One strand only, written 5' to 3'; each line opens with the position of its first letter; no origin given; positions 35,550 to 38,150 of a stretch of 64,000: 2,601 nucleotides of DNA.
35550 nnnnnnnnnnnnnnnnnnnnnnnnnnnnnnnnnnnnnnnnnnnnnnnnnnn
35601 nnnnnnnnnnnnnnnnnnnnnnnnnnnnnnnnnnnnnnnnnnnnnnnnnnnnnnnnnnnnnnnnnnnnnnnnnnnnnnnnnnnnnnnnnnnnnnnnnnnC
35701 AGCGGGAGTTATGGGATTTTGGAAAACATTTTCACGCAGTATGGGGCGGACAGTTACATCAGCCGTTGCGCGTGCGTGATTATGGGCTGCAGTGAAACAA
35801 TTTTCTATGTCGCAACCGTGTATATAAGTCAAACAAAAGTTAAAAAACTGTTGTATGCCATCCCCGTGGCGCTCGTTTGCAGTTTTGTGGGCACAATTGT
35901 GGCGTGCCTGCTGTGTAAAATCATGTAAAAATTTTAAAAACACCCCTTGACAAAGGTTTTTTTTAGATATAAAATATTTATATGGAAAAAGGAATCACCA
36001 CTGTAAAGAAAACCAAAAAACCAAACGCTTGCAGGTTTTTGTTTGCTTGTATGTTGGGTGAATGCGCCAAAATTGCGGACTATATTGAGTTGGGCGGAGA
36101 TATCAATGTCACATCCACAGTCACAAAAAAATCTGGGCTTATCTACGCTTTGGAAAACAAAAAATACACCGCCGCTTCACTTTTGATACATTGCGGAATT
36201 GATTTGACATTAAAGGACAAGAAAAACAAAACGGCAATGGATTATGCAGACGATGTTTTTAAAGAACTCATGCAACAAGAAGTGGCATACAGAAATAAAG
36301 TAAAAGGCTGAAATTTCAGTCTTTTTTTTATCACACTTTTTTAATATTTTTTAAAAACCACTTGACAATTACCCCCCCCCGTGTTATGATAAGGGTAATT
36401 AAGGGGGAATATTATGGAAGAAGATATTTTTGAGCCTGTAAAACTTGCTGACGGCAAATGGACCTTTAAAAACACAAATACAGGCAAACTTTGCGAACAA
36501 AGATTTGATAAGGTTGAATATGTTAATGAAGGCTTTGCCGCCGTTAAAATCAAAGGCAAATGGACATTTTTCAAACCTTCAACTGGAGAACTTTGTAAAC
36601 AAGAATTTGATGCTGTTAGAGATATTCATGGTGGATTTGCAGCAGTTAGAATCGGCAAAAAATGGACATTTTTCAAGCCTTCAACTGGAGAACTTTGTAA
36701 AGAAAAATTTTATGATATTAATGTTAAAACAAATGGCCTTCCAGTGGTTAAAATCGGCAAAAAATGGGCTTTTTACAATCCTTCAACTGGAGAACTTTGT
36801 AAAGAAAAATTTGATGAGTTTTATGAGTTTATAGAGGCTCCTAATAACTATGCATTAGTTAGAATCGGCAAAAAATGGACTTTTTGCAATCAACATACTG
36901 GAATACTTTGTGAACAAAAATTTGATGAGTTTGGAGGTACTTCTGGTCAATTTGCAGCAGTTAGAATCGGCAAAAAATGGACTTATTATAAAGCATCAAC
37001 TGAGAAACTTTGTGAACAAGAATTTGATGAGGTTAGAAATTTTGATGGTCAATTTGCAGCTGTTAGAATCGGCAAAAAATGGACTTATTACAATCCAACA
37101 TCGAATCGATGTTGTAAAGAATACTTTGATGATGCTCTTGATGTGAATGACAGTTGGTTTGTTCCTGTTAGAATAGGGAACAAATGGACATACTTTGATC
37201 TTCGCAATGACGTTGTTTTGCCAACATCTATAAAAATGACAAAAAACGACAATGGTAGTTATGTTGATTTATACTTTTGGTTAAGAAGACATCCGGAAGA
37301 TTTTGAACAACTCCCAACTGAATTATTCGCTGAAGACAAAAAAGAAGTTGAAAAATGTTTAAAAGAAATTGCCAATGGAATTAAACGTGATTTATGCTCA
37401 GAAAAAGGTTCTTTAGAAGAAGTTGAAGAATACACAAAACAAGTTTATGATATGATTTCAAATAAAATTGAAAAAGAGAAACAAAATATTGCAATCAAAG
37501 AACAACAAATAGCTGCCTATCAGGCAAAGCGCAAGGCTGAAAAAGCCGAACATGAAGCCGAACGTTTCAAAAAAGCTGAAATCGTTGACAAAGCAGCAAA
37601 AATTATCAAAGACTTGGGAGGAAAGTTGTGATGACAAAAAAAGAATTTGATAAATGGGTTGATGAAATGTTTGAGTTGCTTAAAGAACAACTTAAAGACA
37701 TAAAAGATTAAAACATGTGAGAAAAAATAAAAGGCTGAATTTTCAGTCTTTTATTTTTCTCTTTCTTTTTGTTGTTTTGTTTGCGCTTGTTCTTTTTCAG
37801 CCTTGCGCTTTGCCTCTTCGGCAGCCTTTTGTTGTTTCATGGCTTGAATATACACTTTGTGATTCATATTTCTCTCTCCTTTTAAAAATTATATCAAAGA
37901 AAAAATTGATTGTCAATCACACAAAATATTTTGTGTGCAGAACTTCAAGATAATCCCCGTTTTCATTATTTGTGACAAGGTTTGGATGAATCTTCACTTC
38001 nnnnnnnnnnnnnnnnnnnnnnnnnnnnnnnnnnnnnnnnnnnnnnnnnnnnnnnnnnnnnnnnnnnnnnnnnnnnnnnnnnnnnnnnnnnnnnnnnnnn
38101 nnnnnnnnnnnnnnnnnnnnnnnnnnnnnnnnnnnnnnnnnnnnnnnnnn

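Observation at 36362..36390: C9 homopolymer placed exactly in the -35/-10 spacer of a consensus promoter, a candidate phase-variable switch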

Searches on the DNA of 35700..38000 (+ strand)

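Call 10: search_dna_similar(query=window:35900-37900:+, collection=phages, mode=distant)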
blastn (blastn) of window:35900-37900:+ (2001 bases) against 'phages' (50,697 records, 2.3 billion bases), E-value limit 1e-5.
No match.

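Call 67: search_rna_families(source=window, start=35700, end=38000, threshold=evalue, max_evalue=1)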
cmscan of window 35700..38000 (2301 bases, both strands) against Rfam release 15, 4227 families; matches with E-value up to 1: 2.
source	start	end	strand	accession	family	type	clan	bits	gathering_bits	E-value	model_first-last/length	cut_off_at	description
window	37782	37808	-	RF01618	ceN114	Gene; snRNA; snoRNA; CD-box;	-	21.7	44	0.4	1-63/63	no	Nematode snoRNA ceN114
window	37696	37777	+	RF04173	MIR847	Gene; miRNA;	-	18.9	184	0.77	1-164/164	no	MIR847 microRNA precursor family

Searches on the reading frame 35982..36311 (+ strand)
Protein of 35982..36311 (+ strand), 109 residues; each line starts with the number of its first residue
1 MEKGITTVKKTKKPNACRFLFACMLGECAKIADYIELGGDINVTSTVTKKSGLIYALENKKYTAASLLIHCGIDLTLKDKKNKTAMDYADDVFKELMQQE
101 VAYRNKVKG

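Call 11: search_protein_families(library=pfam, proteins=[window:35982-36311:+], max_evalue=0.01)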
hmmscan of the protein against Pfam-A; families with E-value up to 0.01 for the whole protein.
window:35982-36311:+ (109 aa): 1 family
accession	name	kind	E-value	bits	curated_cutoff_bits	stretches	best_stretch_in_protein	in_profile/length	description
PF12796.13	Ank_2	-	0.0002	22.3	27.3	1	21-89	3-67/90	Ankyrin repeats (3 copies)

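Call 24: find_encoding_contigs(protein=window:35982-36311:+, flank=4000, max_places=10)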
Protein window:35982-36311:+ (109 aa): 1 contig read that carries it; 1 place shown.
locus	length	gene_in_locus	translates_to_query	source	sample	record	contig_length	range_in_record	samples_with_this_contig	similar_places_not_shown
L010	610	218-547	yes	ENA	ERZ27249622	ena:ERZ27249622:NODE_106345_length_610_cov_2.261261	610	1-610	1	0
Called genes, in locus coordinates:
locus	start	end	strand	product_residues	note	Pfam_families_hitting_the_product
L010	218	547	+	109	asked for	-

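Call 54: search_protein_families(library=padloc, proteins=[window:35982-36311:+], max_evalue=0.01)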
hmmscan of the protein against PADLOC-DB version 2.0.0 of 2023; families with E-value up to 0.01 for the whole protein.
window:35982-36311:+ (109 aa): 1 family
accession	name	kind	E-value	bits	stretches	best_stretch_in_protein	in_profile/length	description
PDLC04783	PDC-M72A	-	1.8e-06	25.5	1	18-93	299-373/392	-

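Call 55: search_protein_families(library=ncbifam, proteins=[window:35982-36311:+], max_evalue=0.01)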
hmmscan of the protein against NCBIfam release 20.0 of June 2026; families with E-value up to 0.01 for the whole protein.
window:35982-36311:+ (109 aa): 2 families
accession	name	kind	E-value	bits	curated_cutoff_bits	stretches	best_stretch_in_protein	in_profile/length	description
NF043029.1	T4SS_AnkY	equivalog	9.1e-07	27.7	600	1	40-91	449-500/543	Dot/Icm T4SS effector AnkY/LegA9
NF043028.1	T4SS_AnkX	equivalog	5.4e-05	21.5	1400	1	16-89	549-622/938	Dot/Icm T4SS effector AnkN/AnkX/LegA8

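Call 56: search_protein_families(library=phrogs, proteins=[window:35982-36311:+], max_evalue=0.01)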
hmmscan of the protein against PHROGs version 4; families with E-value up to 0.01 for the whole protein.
window:35982-36311:+ (109 aa): 2 families
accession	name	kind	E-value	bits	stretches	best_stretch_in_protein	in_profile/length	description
phrog_9049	-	unknown function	0.00054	16.9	1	34-101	3243-3314/4700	-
phrog_9262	-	unknown function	0.00084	19.9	1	31-91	90-152/253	-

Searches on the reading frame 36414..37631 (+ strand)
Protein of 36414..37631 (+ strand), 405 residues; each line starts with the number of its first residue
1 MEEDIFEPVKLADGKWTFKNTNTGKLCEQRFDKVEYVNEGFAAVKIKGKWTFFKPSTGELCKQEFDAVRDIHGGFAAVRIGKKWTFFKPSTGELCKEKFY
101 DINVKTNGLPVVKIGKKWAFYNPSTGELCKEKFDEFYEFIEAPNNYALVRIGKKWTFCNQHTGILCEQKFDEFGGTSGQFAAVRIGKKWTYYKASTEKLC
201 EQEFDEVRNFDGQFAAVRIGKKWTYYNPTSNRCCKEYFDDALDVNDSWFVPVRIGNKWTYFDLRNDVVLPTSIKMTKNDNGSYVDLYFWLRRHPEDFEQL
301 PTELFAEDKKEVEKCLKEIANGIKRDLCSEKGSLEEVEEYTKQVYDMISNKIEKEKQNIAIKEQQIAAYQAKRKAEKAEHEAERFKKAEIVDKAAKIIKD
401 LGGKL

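Call 8: find_encoding_contigs(protein=window:36414-37631:+, flank=6000, max_places=10)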
Protein window:36414-37631:+ (405 aa): 1 contig read that carries it; 1 place shown.
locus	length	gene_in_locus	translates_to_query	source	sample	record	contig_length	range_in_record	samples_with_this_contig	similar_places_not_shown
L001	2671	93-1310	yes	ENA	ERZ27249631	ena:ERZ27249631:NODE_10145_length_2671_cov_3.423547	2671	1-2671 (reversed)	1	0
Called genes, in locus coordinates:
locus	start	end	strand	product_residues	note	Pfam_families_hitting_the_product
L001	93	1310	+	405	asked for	-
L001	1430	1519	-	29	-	-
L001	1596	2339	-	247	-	PF03602:Cons_hypoth95 (weak), PF02475:TRM5-TYW2_MTfase, PF05175:MTS, PF10294:Methyltransf_16 (weak)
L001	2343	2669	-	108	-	?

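Call 11: search_protein_families(library=pfam, proteins=[window:36414-37631:+], max_evalue=0.01)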
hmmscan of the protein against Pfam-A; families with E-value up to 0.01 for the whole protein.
window:36414-37631:+ (405 aa): 3 families
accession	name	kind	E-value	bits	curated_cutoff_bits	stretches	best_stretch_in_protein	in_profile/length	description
PF14903.11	WG_beta_rep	-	4.2e-16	59.1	25.6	3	30-50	15-35/35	WG containing repeat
PF19127.6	Choline_bind_3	-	3.3e-12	46.6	27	0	44-65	25-47/47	Choline-binding repeat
PF10983.13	DUF2793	-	0.0026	18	27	0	42-62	51-71/87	Protein of unknown function (DUF2793)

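Call 14: find_homologous_proteins(query=window:36414-37631:+, max_evalue=0.00001)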
Query window:36414-37631:+ (405 aa): 43 proteins with E <= 0.00001 among 4924 candidates.
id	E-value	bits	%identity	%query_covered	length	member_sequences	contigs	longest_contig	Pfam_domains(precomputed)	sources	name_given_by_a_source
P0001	5.6e-67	245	36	81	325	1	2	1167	PF14903.12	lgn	-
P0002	2.3e-56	210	34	79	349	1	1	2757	-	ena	-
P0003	3.4e-51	193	32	86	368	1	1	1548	PF14903.12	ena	-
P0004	5.2e-33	133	27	69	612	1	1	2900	PF07714.24,PF00069.32,PF03109.23,PF14903.12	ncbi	ncbi:WG repeat-containing protein [Trichocoleus sp. ST-U3]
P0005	2.0e-28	118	26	65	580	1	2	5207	PF07714.24,PF00069.32,PF03109.23,PF14903.12,PF01636.30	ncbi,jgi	jgi:serine/threonine protein kinase/predicted DNA-binding WGR domain protein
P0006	1.9e-25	108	28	61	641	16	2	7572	PF02638.22,PF14903.12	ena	-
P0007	4.1e-22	97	39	40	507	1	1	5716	PF14903.12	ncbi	-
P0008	2.9e-21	94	24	68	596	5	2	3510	PF14903.12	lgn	-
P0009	6.4e-18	83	30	49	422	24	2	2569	PF14903.12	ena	-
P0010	3.0e-14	71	24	55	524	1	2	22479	PF14903.12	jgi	jgi:WG containing repeat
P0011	1.5e-13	69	32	26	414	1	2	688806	PF14903.12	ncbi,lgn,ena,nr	ncbi:MAG: WG repeat-containing protein [Rhizobiaceae bacterium]|nr:WG repeat-containing protein [Rhi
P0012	5.4e-12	64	26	59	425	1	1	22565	PF14903.12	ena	-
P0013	1.5e-11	62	31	46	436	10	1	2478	PF14903.12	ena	-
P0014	2.5e-11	61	24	55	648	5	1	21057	PF14903.12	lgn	-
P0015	9.8e-11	59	27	51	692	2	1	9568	PF14903.12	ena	-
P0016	1.1e-10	59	25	54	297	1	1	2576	PF14903.12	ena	-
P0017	8.1e-10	56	21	65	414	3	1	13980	PF14903.12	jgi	jgi:hypothetical protein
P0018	1.8e-9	55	25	29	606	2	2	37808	PF14903.12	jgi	-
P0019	2.6e-9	55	26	56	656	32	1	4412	PF14903.12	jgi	-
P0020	3.2e-9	54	23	71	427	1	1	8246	PF14903.12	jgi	jgi:hypothetical protein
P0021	4.8e-9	54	31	28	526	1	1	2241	PF14903.12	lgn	-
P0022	6.5e-9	53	23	63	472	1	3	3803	PF13240.12,PF14903.12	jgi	-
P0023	7.1e-9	53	24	64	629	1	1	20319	PF14903.12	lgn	-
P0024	1.8e-8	52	26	44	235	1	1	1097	PF14903.12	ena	-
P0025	1.9e-8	52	26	59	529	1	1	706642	PF14903.12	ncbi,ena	-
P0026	2.4e-8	52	25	52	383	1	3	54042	PF14903.12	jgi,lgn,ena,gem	-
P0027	3.1e-8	51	23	64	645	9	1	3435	PF14903.12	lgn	-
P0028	1.4e-7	49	26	56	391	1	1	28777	PF14903.12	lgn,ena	-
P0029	1.8e-7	49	23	52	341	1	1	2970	PF14903.12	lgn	-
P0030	3.0e-7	48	23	41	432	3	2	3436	PF14903.12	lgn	-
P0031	3.5e-7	48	26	63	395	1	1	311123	PF14903.12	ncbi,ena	-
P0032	4.1e-7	47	27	62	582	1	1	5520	PF11738.14,PF14903.12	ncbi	ncbi:hypothetical protein BH10ACI1_BH10ACI1_25540 [soil metagenome]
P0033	8.6e-7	46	26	46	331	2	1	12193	PF14903.12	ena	-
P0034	1.1e-6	46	24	49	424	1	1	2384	PF15544.12,PF14903.12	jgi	-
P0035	1.5e-6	46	28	48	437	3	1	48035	PF13181.13,PF14903.12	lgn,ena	-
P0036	1.8e-6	45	25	45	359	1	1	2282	PF14903.12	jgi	jgi:hypothetical protein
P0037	2.0e-6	45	25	58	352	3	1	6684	PF14903.12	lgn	-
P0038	2.2e-6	45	23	61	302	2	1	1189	PF14903.12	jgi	jgi:hypothetical protein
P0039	2.3e-6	45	23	55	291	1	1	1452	PF14903.12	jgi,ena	-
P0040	2.9e-6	45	23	43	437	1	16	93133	PF14903.12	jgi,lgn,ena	-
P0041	3.0e-6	45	24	45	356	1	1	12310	PF14903.12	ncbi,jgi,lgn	-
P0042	3.4e-6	44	26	45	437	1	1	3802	PF14903.12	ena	-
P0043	3.6e-6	44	24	59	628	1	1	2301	PF14570.13,PF14903.12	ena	-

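Call 15: find_encoding_contigs(protein=P0001, flank=3000)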
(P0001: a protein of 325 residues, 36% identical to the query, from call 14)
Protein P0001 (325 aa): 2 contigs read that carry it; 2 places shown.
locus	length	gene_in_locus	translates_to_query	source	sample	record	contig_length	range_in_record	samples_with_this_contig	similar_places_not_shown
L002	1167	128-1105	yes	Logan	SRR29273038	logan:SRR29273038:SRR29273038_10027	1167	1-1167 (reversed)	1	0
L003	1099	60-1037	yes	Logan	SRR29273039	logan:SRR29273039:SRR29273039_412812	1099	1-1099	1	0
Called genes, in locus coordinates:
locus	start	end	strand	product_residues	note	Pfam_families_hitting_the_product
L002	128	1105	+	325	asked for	PF14903:WG_beta_rep (faint)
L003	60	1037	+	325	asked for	PF14903:WG_beta_rep (faint)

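Call 16: find_encoding_contigs(protein=P0002, flank=3000)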
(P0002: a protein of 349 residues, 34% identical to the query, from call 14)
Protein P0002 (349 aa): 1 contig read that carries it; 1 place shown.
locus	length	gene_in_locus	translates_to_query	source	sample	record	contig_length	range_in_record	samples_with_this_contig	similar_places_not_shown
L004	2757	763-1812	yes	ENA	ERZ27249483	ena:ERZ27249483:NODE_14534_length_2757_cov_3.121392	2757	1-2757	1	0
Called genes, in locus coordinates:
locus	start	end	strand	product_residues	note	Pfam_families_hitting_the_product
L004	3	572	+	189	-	PF00440:TetR_N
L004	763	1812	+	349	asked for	-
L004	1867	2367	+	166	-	-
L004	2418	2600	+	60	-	-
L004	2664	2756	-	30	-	?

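Call 17: find_encoding_contigs(protein=P0003, flank=3000)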
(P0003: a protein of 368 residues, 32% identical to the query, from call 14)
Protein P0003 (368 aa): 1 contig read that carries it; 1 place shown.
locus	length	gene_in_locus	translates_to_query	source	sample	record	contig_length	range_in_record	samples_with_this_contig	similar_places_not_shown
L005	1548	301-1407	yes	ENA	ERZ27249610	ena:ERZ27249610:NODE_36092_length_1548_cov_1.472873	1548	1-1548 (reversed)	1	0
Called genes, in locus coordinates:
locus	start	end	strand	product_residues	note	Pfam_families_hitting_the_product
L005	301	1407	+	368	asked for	PF14903:WG_beta_rep (faint)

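Call 35: list_cluster_members(proteins=[window:36414-37631:+, P0001, P0003, window:35982-36311:+, window:37917-38660:-])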
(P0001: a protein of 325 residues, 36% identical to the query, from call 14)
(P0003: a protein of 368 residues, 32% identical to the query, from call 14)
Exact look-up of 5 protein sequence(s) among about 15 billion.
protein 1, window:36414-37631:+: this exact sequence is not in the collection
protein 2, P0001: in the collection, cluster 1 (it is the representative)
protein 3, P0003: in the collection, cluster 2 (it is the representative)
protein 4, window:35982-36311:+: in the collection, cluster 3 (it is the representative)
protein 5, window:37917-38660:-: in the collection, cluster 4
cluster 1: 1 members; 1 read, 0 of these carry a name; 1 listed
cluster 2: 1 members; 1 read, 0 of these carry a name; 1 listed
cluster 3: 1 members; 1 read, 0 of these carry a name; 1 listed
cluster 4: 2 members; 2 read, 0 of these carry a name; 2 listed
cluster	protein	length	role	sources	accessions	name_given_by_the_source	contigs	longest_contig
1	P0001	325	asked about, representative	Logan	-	-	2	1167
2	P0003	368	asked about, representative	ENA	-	-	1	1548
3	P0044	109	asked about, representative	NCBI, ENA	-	-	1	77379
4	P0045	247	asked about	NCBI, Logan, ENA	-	-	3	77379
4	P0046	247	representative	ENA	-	-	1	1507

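Call 41: search_protein_families(library=pfam, proteins=[P0001, P0002, P0003], max_evalue=0.01)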
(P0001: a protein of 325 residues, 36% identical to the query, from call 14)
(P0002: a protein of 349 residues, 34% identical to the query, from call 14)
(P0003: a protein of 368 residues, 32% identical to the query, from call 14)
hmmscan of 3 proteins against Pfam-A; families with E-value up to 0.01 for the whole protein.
P0001 (325 aa): 3 families
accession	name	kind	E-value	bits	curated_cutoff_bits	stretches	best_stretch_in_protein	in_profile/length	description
PF14903.11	WG_beta_rep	-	3e-08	34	25.6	0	68-90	13-35/35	WG containing repeat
PF19127.6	Choline_bind_3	-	2.7e-05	24.5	27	0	82-100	3-21/47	Choline-binding repeat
PF24203.1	Phage_ProQ_C_like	-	0.0046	18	27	0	121-121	29-29/112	Phage ProQ C-terminal-like domain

P0002 (349 aa): 2 families
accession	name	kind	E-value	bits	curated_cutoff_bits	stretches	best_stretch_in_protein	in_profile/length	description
PF14903.11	WG_beta_rep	-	1.2e-05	25.6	25.6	0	23-51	10-35/35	WG containing repeat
PF19127.6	Choline_bind_3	-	4e-05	23.9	27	0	47-63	28-44/47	Choline-binding repeat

P0003 (368 aa): 2 families
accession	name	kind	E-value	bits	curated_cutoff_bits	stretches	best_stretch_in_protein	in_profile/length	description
PF14903.11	WG_beta_rep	-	8e-16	58.2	25.6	1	161-181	15-35/35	WG containing repeat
PF19127.6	Choline_bind_3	-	3.2e-05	24.2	27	0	175-191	25-42/47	Choline-binding repeat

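Call 54: search_protein_families(library=padloc, proteins=[window:36414-37631:+, P0001], max_evalue=0.01)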
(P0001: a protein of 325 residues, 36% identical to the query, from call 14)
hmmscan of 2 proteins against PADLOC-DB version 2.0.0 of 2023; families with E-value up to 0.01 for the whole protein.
window:36414-37631:+ (405 aa): 1 family
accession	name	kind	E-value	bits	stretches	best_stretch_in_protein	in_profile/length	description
PDLC00635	ZorA2|ZorA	-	0.0092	13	0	125-156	258-289/505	MotA/ExbB/TolQ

P0001 (325 aa): 0 families

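Call 55: search_protein_families(library=ncbifam, proteins=[window:36414-37631:+], max_evalue=0.01)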
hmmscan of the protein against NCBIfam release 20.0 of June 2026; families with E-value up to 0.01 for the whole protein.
window:36414-37631:+ (405 aa): 3 families
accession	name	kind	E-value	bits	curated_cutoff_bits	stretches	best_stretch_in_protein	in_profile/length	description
TIGR04035.1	glucan_65_rpt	repeat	0.00018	21.7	147.7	0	78-102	36-60/64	glucan-binding repeat-containing protein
NF011255.0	PRK14661.1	equivalog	0.00036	20.5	209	1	67-133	33-100/169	holo-[acyl-carrier-protein] synthase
NF041659.1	Papain_Inhib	equivalog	0.00081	19.4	150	0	45-108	35-92/130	cysteine/serine endopeptidase inhibitor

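Call 56: search_protein_families(library=phrogs, proteins=[window:36414-37631:+], max_evalue=0.01)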
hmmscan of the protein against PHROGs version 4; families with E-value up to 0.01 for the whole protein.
window:36414-37631:+ (405 aa): 5 families
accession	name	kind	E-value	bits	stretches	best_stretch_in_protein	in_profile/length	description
phrog_5685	-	unknown function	0.0011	20.4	0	80-103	39-62/97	-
phrog_9448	-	unknown function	0.0023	19.4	0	15-35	5-24/84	-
phrog_23304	-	unknown function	0.0035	18.4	0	44-70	20-47/77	-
phrog_31048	-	unknown function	0.0038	18.4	0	115-129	37-51/76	-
phrog_5890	-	moron, auxiliary metabolic gene and host takeover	0.0059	16.6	1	305-379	133-206/374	tellurite resistance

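Call 57: find_related_loci(query=A1, collection=metagenome_contigs, flank=1500)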
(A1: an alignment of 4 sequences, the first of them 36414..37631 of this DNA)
Query A1 (405 aa) in metagenome_contigs; peptide patterns used: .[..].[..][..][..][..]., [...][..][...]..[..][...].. (x = any residue, [..] = any of these).
600 stretches matched a pattern, but none encodes a relative of the query by tblastn (E <= 1e-3).

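Call 58: find_homologous_proteins(query=A1, max_evalue=1e-20)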
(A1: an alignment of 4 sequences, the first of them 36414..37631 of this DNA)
Query A1 (4 sequences) (405 aa, profile of the alignment): 8 proteins with E <= 1e-20 among 8000 candidates.
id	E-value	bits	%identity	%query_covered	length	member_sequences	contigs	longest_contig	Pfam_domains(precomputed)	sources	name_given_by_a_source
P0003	4.7e-168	577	32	86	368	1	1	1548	PF14903.12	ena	-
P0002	5.9e-154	531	34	79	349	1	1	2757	-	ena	-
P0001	3.5e-134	466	36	81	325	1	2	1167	PF14903.12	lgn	-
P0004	6.6e-50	188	27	69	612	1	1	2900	PF07714.24,PF00069.32,PF03109.23,PF14903.12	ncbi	ncbi:WG repeat-containing protein [Trichocoleus sp. ST-U3]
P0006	2.1e-41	160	28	61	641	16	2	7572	PF02638.22,PF14903.12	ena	-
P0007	2.4e-31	127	39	40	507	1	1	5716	PF14903.12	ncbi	-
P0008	1.4e-22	98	24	68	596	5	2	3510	PF14903.12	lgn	-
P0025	9.7e-21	92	26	59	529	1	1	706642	PF14903.12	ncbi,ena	-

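Call 83: predict_structure(alignment_id=A1)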
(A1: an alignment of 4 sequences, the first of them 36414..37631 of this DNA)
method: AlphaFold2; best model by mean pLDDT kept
length: 405 residues; sequences in the alignment: 4
mean_pLDDT: 82.3   pTM: 0.59
mean pLDDT of the five models: 82.3, 81.6, 81.4, 80.6, 79.7
residues with pLDDT >= 90: 135; 70-90: 217; 50-70: 43; < 50: 10
segments of 3 or more residues with pLDDT < 50: 280-282, 402-405
pLDDT, mean of each block of 10 residues (from residue 1): 78 94 91 82 93 91 90 85 92 91 80 91 87 80 75 91 88 81 93 90 86 83 90 89 74 82 78 54 67 81 74 82 73 78 86 86 80 80 74 71 48
secondary structure, 60 per line:
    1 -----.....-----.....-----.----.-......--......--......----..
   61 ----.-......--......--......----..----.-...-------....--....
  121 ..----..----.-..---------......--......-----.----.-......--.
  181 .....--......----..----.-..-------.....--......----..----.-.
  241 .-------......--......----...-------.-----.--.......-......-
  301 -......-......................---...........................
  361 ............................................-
elements in order: E6-10 E16-20 E33-38 E41-46 E49-54 E67-72 E75-80 E83-88 E101-103 E111-114 E117-122 E146-151 E154-159 E172-177 E180-185 E188-193 E215-219 E222-227 E249-254 E257-262 E267-269 H286-292 H294-299 H302-307 H309-330 H334-404

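Call 85: fold_search(model_id=the predicted structure, library=pdb)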
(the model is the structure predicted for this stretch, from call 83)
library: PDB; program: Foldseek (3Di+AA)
matches with E <= 10: 1153; with E <= 0.001: 495
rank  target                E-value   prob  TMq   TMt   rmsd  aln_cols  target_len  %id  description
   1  2ovq_B                8.7e-10  1.00  0.28  0.26  12.2       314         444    9  Structure of the Skp1-Fbw7-CyclinEdegC complex (released 2007-04-24)
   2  7mqa_LT               3.1e-09  1.00  0.21  0.12  14.8       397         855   10  Cryo-EM structure of the human SSU processome, state post-A1 (released 2021-09-22)
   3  7mq8_LT               4.2e-09  1.00  0.22  0.12  14.8       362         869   10  Cryo-EM structure of the human SSU processome, state pre-A1 (released 2021-09-22)
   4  9qpq_F                4.7e-09  1.00  0.25  0.19  13.5       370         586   10  The structure of the COPI leaf bound to GOLPH3 (released 2025-10-22)
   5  8afq_A                9.8e-09  1.00  0.26  0.31  12.0       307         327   12  Tube assembly of Atg18-PR72AA (released 2023-11-01)
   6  4wjs                  1.2e-08  1.00  0.26  0.23  12.8       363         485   10  Crystal structure of Rsa4 from Chaetomium thermophilum (released 2014-11-19)
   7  8afq_C                1.5e-08  1.00  0.26  0.31  12.5       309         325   11  Tube assembly of Atg18-PR72AA (released 2023-11-01)
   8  8d30_A                1.9e-08  1.00  0.24  0.18  18.0       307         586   10  Crystal structure of the human COPB2 WD-domains (released 2022-11-16)
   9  8fh3_B                2.1e-08  1.00  0.23  0.11  18.5       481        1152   10  Human IFT-A complex structures provide molecular insights into ciliary transport (released 2023-02-22)
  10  9g33_UU               2.4e-08  1.00  0.27  0.16  14.8       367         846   12  Stalled 90S - Utp23-Krr1-deltaC3 (released 2025-06-18)
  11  7cqy_C                2.8e-08  1.00  0.28  0.28  12.2       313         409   12  Tetrathionate hydrolase from Acidithiobacillus ferrooxidans mutant - D325N (released 2021-01-27)
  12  8afy_B                3.0e-08  1.00  0.27  0.31  12.3       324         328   12  Subtomogram average of membrane-bound Atg18 oligomers (released 2023-11-01)
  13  3v7d_B                3.0e-08  1.00  0.28  0.26  11.5       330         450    9  Crystal Structure of ScSkp1-ScCdc4-pSic1 peptide complex (released 2012-05-02)
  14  8pv6_Ch               3.1e-08  1.00  0.24  0.25  12.2       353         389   10  Chaetomium thermophilum pre-60S State 3 - post-5S rotation with Rix1 complex with Foot - composite structure (released 2023-11-15)
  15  3mkq_A                3.5e-08  1.00  0.27  0.17  13.4       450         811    9  Crystal structure of yeast alpha/betaprime-COP subcomplex of the COPI vesicular coat (released 2010-07-14)
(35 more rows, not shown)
